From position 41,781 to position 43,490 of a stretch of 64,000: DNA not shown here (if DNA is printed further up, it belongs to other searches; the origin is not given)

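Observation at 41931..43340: Helicase-loader gene is an internal tandem duplication of a DnaC-like AAA+ module with an N-terminal zinc ribbon, inside an rplI-dnaB-dnaD-dnaC-HNH operon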

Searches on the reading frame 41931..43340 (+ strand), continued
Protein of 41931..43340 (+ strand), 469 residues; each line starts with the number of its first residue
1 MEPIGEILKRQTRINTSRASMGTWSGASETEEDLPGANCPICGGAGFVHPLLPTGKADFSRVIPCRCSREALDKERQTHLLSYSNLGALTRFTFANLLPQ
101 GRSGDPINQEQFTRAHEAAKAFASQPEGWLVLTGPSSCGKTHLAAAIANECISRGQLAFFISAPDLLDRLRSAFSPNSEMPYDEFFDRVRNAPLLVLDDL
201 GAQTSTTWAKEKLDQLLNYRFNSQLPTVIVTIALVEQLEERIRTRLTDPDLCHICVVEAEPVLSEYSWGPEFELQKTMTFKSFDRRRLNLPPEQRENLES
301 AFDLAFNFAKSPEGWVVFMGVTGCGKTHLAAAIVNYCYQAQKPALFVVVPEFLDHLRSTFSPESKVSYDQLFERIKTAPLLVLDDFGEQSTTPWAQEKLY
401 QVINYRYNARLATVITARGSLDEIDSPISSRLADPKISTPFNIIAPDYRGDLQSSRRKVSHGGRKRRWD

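Call 30: find_homologous_proteins(query=A1, max_evalue=1e-20)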
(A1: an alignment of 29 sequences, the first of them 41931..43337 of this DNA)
Query A1 (29 sequences) (469 aa, profile of the alignment): 8000 proteins with E <= 1e-20 among 8000 candidates; the best 120 are listed.
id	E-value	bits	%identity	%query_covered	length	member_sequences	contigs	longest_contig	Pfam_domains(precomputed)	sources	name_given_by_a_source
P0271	8.2e-267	903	-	-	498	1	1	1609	PF00004.36,PF04851.22,PF00931.29,PF13191.13,PF10923.15,PF01695.24,PF00308.25,PF00158.33,PF24883.3,PF02367.24,PF13521.13,PF00910.29,PF20720.4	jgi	jgi:DNA replication protein DnaC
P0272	7.3e-240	815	-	-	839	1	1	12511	PF06745.20,PF03796.22,PF07693.21,PF13604.13,PF00004.36,PF13238.13,PF07728.21,PF04851.22,PF13191.13,PF06414.19,PF02492.26,PF00308.25,PF24883.3,PF05729.19,PF13481.13,PF06068.20,PF00437.27,PF01443.25,PF13555.13,PF08433.17,PF05496.19,PF01583.27,PF19975.6,PF01935.24,PF13207.13,PF26341.1,PF01078.28,PF2072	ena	-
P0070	1.7e-196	672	74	98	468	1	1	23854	PF13173.13,PF13604.13,PF13671.13,PF00004.36,PF13401.13,PF01637.25,PF07728.21,PF04851.22,PF00931.29,PF13191.13,PF02562.23,PF01695.24,PF00308.25,PF00158.33,PF24883.3,PF00005.34,PF05729.19,PF00910.29,PF20720.4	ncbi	-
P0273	1.3e-195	669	70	100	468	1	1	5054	PF13173.13,PF01443.25,PF13671.13,PF00004.36,PF13401.13,PF01637.25,PF04851.22,PF00931.29,PF13191.13,PF02562.23,PF01695.24,PF00308.25,PF00158.33,PF24883.3,PF00005.34,PF05729.19,PF13521.13,PF00910.29,PF20720.4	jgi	jgi:DNA replication protein DnaC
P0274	1.9e-195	668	72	99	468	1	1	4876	PF13173.13,PF01443.25,PF13604.13,PF13671.13,PF00004.36,PF13401.13,PF01637.25,PF07728.21,PF04851.22,PF00931.29,PF13191.13,PF02562.23,PF01695.24,PF00308.25,PF00158.33,PF24883.3,PF00005.34,PF05729.19,PF00910.29,PF20720.4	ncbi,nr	ncbi:MAG: ATP-binding protein [Dehalococcoidales bacterium]|nr:ATP-binding protein [Dehalococcoidale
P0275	3.0e-195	667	54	96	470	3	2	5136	PF13173.13,PF01443.25,PF13604.13,PF00004.36,PF13401.13,PF01637.25,PF07728.21,PF04851.22,PF00931.29,PF13191.13,PF01695.24,PF00308.25,PF00158.33,PF24883.3,PF05729.19,PF00910.29,PF20720.4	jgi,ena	jgi:DNA replication protein DnaC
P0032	4.3e-195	667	73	100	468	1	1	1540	PF13173.13,PF01443.25,PF13604.13,PF13671.13,PF00004.36,PF13401.13,PF01637.25,PF07728.21,PF04851.22,PF00931.29,PF13191.13,PF01695.24,PF00308.25,PF00158.33,PF24883.3,PF00005.34,PF05729.19,PF00910.29,PF20720.4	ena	-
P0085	6.3e-195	666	72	100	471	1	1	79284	PF13173.13,PF01443.25,PF13604.13,PF13671.13,PF00004.36,PF13401.13,PF13238.13,PF01637.25,PF07728.21,PF04851.22,PF00931.29,PF13191.13,PF01695.24,PF00308.25,PF00158.33,PF24883.3,PF00005.34,PF05729.19,PF00910.29,PF20720.4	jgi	jgi:DNA replication protein DnaC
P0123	8.3e-195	666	52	100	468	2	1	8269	PF13173.13,PF13604.13,PF00004.36,PF13401.13,PF05496.19,PF01637.25,PF07728.21,PF04851.22,PF00931.29,PF13191.13,PF01695.24,PF00308.25,PF00158.33,PF24883.3,PF00005.34,PF13521.13,PF00910.29,PF20720.4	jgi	-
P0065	8.3e-195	666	74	100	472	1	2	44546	PF13173.13,PF13604.13,PF00004.36,PF13401.13,PF01637.25,PF07728.21,PF04851.22,PF00931.29,PF13191.13,PF02562.23,PF01695.24,PF00308.25,PF00158.33,PF24883.3,PF00005.34,PF05729.19,PF02367.24,PF00910.29,PF20720.4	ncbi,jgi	-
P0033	9.5e-195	666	73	100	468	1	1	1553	PF13173.13,PF01443.25,PF13604.13,PF13671.13,PF00004.36,PF13401.13,PF01637.25,PF07728.21,PF04851.22,PF00931.29,PF13191.13,PF01695.24,PF00308.25,PF00158.33,PF24883.3,PF00005.34,PF05729.19,PF00910.29,PF20720.4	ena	-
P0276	9.8e-195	666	54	98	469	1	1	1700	PF13173.13,PF01443.25,PF13604.13,PF13671.13,PF00004.36,PF13401.13,PF05496.19,PF01637.25,PF07728.21,PF04851.22,PF00931.29,PF13191.13,PF02562.23,PF01695.24,PF00308.25,PF25201.1,PF00158.33,PF24883.3,PF00005.34,PF13521.13,PF00910.29,PF20720.4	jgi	-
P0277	1.1e-194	666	68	100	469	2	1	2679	PF13173.13,PF13604.13,PF00004.36,PF13401.13,PF01637.25,PF07728.21,PF04851.22,PF00931.29,PF13191.13,PF01695.24,PF00308.25,PF00158.33,PF24883.3,PF00005.34,PF05729.19,PF02367.24,PF00910.29,PF20720.4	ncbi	-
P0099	1.2e-194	665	72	100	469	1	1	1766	PF13173.13,PF01443.25,PF13604.13,PF13671.13,PF00004.36,PF13401.13,PF01637.25,PF07728.21,PF04851.22,PF00931.29,PF13191.13,PF01695.24,PF00308.25,PF00158.33,PF24883.3,PF00005.34,PF05729.19,PF00910.29,PF20720.4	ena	-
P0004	2.0e-194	665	77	100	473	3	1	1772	PF13173.13,PF01443.25,PF13604.13,PF00004.36,PF13401.13,PF01637.25,PF07728.21,PF04851.22,PF00931.29,PF13191.13,PF02562.23,PF01695.24,PF00308.25,PF00158.33,PF24883.3,PF00005.34,PF05729.19,PF00910.29,PF20720.4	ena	-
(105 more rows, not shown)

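Call 37: predict_structure(alignment_id=A3)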
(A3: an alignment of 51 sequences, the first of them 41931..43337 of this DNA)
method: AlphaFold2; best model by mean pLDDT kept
length: 469 residues; sequences in the alignment: 51
mean_pLDDT: 75.6   pTM: 0.48
mean pLDDT of the five models: 75.6, 74.7, 74.3, 71.6, 71.4
residues with pLDDT >= 90: 114; 70-90: 223; 50-70: 69; < 50: 63
segments of 3 or more residues with pLDDT < 50: 1-37, 260-263, 361-364, 452-469
pLDDT, mean of each block of 10 residues (from residue 1): 40 33 35 46 72 72 68 63 77 85 79 92 93 80 92 88 82 68 83 89 66 88 92 76 80 78 57 85 83 90 96 93 91 93 89 74 55 84 82 76 86 89 69 87 80 39 32
secondary structure, 60 per line:
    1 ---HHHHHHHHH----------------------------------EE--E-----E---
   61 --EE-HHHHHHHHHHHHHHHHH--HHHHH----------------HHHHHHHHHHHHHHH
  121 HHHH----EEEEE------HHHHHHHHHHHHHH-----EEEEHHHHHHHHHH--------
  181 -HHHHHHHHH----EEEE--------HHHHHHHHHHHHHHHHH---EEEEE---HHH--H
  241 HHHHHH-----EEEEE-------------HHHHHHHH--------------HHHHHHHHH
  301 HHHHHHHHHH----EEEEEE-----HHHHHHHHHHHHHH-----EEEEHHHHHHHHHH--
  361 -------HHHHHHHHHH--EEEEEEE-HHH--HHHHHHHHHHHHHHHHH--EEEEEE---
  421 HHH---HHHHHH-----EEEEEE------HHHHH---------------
elements in order: H4-12 H66-82 H85-89 H106-124 E129-133 H140-153 E159-162 H163-172 H182-190 E195-198 H207-223 E227-231 H240-246 E252-256 H270-277 H292-310 E315-320 H326-339 E345-348 H349-358 H368-377 E380-386 H393-409 E412-417 H427-432 E438-443 H450-454

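Call 41: fold_search(model_id=the predicted structure, library=pdb)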
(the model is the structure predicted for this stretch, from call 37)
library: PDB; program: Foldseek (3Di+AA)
matches with E <= 10: 1619; with E <= 0.001: 298
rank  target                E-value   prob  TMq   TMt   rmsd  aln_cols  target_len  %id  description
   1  6opc_A                2.2e-10  1.00  0.25  0.17  19.0       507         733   15  Cdc48 Hexamer in a complex with substrate and Shp1(Ubx Domain) (released 2019-07-10)
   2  9ox9_D                2.6e-10  1.00  0.22  0.19  21.7       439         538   18  Cryo-EM structure of S. Mansoni p97 bound to CB-5083 (released 2025-08-13)
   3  9lgo_C                2.8e-10  1.00  0.24  0.18  20.8       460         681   16  Cryo-EM structure of the SPATA5-SPATA5L1-CINP-C1orf109 complex (released 2025-04-23)
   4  7y4w_F                7.0e-10  1.00  0.23  0.16  23.1       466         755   17  The cryo-EM structure of human ERAD retro-translocation complex (released 2023-10-18)
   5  5c18_A                8.3e-10  1.00  0.22  0.16  19.6       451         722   17  p97-delta709-728 in complex with ATP-gamma-S (released 2016-01-13)
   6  9p07_B                8.8e-10  1.00  0.22  0.20  18.6       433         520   18  Cryo-EM structure of S. Mansoni p97 bound to compound 804 (released 2025-08-13)
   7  9bjj_E                1.2e-09  1.00  0.23  0.20  23.7       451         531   16  Cryo-EM structure of NVL bound the the MM017 inhibitor (released 2026-01-21)
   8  8u9z_A                1.4e-09  1.00  0.23  0.20  19.0       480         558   16  Cdc48-Shp1 unfolding native substrate, Class 7 (released 2024-11-06)
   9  9p07_A                1.9e-09  1.00  0.24  0.22  21.2       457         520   16  Cryo-EM structure of S. Mansoni p97 bound to compound 804 (released 2025-08-13)
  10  9mpr_A                2.0e-09  1.00  0.21  0.18  20.7       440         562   18  Cryo-EM structure of three VCPIP1 VCPIDs bound to VCP (released 2025-10-15)
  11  8dau_B                2.0e-09  1.00  0.24  0.17  20.1       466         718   17  Saccharomyces cerevisiae Ufd1/Npl4/Cdc48 complex bound to two folded ubiquitin moieties and one unfolded ubiquitin in  (released 2022-11-30)
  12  7t0v_B                2.0e-09  1.00  0.23  0.20  20.7       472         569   18  CryoEM structure of the crosslinked Rix7 AAA-ATPase (released 2022-03-02)
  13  7lmz_F                2.1e-09  1.00  0.24  0.16  22.6       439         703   16  Cryo-EM structure of human p97 in complex with Npl4/Ufd1 and Ub6 (Class 1) (released 2021-09-15)
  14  7t0v_C                2.1e-09  1.00  0.23  0.20  20.5       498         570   16  CryoEM structure of the crosslinked Rix7 AAA-ATPase (released 2022-03-02)
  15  3ecc                  2.3e-09  1.00  0.31  0.76   3.0       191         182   22  Crystal structure of the DnaC helicase loader in complex with ADP-BeF3 (released 2008-11-25)
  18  2w58_A                2.8e-09  1.00  0.30  0.70   3.4       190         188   23  Crystal Structure of the DnaI (released 2009-12-22)
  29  6qem_G                1.2e-08  1.00  0.33  0.62   4.9       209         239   22  E. coli DnaBC complex bound to ssDNA (released 2019-03-06)
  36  5he8_D                2.1e-08  1.00  0.28  0.71   3.8       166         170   21  Bacterial initiation protein (released 2016-06-08)
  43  5he8_C                3.7e-08  1.00  0.28  0.71   4.1       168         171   21  Bacterial initiation protein (released 2016-06-08)
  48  5he9_A                4.9e-08  1.00  0.29  0.72   3.4       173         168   24  Bacterial initiation protein in complex with Phage inhibitor protein (released 2016-06-08)
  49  5he8_L                5.5e-08  1.00  0.27  0.71   4.7       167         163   28  Bacterial initiation protein (released 2016-06-08)
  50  5he8_B                6.5e-08  1.00  0.27  0.72   3.6       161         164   23  Bacterial initiation protein (released 2016-06-08)
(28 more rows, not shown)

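Call 43: list_cluster_members(proteins=[P0121, P0122, P0181, P0204, P0230, P0197, P0227, P0242, P0183, P0155])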
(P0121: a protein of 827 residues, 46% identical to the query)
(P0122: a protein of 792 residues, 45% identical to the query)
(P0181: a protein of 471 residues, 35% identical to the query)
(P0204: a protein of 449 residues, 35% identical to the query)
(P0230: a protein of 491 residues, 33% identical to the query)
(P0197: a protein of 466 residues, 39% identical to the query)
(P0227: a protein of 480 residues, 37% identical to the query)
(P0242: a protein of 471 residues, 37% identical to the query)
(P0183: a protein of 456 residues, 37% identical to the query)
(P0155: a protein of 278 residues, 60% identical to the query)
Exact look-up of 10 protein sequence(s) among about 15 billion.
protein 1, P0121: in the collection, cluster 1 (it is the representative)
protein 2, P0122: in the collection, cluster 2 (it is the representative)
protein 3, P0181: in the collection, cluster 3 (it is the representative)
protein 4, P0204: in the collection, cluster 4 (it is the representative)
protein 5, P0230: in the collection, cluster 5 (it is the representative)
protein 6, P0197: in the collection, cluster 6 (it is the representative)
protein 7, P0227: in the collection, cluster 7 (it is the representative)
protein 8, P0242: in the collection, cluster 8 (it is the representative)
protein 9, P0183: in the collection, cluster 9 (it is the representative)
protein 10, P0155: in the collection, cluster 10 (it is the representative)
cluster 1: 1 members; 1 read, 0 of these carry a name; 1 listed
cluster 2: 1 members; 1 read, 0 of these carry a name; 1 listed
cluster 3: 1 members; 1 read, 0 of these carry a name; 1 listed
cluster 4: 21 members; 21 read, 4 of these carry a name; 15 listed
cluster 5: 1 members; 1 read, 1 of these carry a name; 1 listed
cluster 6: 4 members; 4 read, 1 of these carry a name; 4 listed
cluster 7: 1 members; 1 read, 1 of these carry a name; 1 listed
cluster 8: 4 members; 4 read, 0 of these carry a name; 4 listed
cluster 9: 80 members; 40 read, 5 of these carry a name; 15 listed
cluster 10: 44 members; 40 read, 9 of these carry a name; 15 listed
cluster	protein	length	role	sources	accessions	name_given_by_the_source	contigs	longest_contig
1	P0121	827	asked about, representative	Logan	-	-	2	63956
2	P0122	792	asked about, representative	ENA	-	-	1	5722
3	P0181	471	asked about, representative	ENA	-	-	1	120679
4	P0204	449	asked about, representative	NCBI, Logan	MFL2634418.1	MAG: ATP-binding protein [Dehalococcoidia bacterium]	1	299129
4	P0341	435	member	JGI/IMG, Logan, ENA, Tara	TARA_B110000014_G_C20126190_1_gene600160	strand:- start:5699 stop:7006 length:1308 start_codon:yes stop_codon:yes ...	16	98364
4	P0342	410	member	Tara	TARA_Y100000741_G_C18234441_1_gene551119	strand:- start:414 stop:1646 length:1233 start_codon:yes stop_codon:yes gene_type:complete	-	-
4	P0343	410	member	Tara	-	strand:+ start:7133 stop:8365 length:1233 start_codon:yes stop_codon:yes ...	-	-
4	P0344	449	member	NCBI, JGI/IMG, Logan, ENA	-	-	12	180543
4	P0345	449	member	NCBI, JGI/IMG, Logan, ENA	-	-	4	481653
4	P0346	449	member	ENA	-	-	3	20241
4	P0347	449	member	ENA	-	-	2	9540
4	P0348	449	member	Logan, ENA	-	-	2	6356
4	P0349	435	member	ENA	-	-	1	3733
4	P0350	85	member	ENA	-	-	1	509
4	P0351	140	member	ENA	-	-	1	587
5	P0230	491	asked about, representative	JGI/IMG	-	DNA replication protein DnaC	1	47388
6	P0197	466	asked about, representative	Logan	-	-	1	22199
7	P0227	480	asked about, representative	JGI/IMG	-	DNA replication protein DnaC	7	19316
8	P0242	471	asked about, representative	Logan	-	-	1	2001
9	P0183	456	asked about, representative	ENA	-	-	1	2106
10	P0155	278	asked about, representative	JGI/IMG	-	-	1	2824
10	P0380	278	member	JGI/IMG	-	DNA replication protein DnaC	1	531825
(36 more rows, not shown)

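Call 44: find_encoding_contigs(protein=P0155, flank=6000, max_places=3)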
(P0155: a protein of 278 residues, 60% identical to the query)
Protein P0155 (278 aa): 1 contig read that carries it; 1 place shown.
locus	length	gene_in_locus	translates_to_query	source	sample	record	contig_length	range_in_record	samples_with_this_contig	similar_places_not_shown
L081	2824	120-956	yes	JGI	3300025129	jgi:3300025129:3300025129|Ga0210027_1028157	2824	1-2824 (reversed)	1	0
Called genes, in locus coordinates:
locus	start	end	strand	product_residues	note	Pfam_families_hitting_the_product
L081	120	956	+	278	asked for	PF01695:IstB_IS21, PF00308:Bac_DnaA (weak), PF00004:AAA (weak)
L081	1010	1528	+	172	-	PF01844:HNH, PF14279:HNH_5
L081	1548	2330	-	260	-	PF04468:PSP1, PF28472:PSP1_3rd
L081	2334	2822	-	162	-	?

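Call 45: find_encoding_contigs(protein=P0121, flank=6000, max_places=2)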
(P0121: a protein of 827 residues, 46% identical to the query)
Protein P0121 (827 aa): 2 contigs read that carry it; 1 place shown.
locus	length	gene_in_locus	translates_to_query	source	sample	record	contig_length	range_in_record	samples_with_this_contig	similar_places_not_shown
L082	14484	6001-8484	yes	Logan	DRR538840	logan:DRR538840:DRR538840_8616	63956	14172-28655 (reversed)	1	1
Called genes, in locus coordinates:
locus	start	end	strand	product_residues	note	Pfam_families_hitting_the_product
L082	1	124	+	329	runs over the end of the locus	PF01073:3Beta_HSD, PF01370:Epimerase, PF02719:Polysacc_synt_2, PF04321:RmlD_sub_bind, PF05368:NmrA, PF07993:NAD_binding_4, PF13460:NAD_binding_10, PF16363:GDP_Man_Dehyd, +2 more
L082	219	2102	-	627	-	PF12229:PG_binding_4, PF04294:VanW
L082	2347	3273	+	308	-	PF01551:Peptidase_M23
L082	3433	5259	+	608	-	PF00772:DnaB, PF03796:DnaB_C, PF13481:AAA_25, PF14890:Intein_splicing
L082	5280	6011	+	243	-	PF07261:DnaB_2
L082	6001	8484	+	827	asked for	PF01695:IstB_IS21, PF00308:Bac_DnaA, PF00004:AAA (weak), PF00308:Bac_DnaA, PF01695:IstB_IS21, PF00308:Bac_DnaA, PF01695:IstB_IS21, PF00308:Bac_DnaA (weak), +25 more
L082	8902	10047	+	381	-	PF13240:Zn_Ribbon_1 (weak), PF13248:Zn_ribbon_3 (faint), PF00498:FHA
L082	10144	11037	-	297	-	PF13489:Methyltransf_23, PF01209:Ubie_methyltran (weak), PF13847:Methyltransf_31, PF08241:Methyltransf_11, PF08242:Methyltransf_12, PF13649:Methyltransf_25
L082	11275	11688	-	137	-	PF00571:CBS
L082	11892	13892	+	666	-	PF00456:Transketolase_N, PF02779:Transket_pyr, PF22613:Transketolase_C_1, PF02780:Transketolase_C (weak)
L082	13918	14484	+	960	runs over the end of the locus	PF00923:TAL_FSA, PF00342:PGI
